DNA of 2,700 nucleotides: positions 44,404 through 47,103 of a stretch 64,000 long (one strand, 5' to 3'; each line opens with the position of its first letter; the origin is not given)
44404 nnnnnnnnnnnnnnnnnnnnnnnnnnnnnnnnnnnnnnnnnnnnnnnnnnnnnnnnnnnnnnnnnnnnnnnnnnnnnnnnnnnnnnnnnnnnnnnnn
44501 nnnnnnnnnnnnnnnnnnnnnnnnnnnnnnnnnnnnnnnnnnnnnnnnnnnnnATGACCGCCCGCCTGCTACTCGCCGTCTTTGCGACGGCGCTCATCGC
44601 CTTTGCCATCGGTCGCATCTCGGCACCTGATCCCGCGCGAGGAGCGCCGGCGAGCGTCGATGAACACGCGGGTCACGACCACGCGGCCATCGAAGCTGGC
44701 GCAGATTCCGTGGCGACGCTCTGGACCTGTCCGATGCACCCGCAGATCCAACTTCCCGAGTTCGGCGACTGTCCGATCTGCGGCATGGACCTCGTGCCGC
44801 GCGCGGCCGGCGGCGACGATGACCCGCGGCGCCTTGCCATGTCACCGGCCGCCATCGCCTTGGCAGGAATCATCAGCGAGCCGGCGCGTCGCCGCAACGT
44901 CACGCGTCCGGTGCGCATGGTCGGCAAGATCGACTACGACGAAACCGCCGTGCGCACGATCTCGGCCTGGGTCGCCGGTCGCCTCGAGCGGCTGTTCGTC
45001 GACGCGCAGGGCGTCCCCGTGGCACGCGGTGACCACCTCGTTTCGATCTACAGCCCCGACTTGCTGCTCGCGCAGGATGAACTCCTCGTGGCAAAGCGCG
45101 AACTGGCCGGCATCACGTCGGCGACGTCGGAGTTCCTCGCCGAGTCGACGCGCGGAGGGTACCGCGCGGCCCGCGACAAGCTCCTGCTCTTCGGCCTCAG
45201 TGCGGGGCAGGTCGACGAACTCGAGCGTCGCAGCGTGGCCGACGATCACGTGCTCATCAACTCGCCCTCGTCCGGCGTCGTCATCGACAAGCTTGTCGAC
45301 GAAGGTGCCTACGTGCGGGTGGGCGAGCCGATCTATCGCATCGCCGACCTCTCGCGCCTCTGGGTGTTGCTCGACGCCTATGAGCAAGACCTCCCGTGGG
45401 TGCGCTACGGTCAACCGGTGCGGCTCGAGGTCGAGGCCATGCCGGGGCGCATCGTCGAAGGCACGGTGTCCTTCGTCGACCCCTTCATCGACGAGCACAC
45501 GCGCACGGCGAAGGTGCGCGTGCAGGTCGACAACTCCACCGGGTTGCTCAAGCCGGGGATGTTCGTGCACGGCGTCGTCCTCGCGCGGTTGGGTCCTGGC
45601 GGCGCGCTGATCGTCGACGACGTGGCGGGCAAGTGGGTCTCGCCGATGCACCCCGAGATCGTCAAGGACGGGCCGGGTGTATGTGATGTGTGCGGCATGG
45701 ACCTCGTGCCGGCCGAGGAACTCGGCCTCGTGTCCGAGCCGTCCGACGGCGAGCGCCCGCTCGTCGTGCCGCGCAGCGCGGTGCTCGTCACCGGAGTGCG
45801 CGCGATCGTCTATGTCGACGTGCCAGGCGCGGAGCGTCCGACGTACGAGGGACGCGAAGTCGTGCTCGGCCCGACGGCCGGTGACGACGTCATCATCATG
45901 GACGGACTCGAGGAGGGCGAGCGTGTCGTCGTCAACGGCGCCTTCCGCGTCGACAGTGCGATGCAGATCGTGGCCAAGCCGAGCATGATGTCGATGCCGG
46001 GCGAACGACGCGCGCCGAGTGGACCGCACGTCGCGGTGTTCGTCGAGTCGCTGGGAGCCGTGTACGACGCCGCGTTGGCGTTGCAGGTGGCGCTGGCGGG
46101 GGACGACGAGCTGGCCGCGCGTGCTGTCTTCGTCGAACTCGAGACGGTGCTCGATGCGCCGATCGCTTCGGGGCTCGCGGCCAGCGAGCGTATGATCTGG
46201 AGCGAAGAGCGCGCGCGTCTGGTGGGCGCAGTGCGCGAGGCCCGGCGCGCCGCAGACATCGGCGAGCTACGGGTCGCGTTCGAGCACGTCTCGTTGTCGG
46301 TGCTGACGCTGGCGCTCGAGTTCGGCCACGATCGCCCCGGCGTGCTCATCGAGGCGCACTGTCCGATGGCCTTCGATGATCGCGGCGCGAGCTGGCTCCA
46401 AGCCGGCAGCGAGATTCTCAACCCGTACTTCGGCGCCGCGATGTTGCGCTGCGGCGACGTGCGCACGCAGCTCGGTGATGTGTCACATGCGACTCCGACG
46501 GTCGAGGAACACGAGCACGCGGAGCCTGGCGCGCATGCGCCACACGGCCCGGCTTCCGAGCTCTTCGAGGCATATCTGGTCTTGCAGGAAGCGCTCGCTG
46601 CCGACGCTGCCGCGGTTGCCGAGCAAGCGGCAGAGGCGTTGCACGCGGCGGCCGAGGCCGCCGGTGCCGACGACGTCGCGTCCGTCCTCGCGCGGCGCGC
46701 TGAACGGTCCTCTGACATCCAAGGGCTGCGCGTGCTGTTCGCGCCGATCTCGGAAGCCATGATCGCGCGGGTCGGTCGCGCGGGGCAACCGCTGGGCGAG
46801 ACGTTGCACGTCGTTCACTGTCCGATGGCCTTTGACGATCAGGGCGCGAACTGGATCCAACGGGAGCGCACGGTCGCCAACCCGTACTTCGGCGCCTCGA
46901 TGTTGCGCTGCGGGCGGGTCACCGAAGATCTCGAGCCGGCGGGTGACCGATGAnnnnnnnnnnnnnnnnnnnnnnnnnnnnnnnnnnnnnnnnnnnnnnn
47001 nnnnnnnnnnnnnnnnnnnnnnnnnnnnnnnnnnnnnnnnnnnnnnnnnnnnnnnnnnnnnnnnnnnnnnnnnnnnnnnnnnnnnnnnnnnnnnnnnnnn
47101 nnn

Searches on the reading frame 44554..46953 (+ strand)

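Call 56: search_protein_families(library=pfam, proteins=[window:44554-46953:+], max_evalue=0.00001)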
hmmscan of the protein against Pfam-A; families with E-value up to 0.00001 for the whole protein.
window:44554-46953:+ (799 aa): 4 families
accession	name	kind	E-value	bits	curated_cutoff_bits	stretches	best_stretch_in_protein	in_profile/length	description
PF16576.10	HlyD_D23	-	7.8e-67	225.1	30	1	116-338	2-214/214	Barrel-sandwich domain of CusB or HlyD membrane-fusion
PF19335.5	HMBD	-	8.6e-22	77.2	23.6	2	57-82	2-27/28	Heavy metal binding domain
PF13437.12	HlyD_3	-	1.5e-21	77.6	22.2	1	235-335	2-106/106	HlyD family secretion protein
PF11827.13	DUF3347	-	1.6e-11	45.4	25.5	0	671-741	2-86/93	Protein of unknown function (DUF3347)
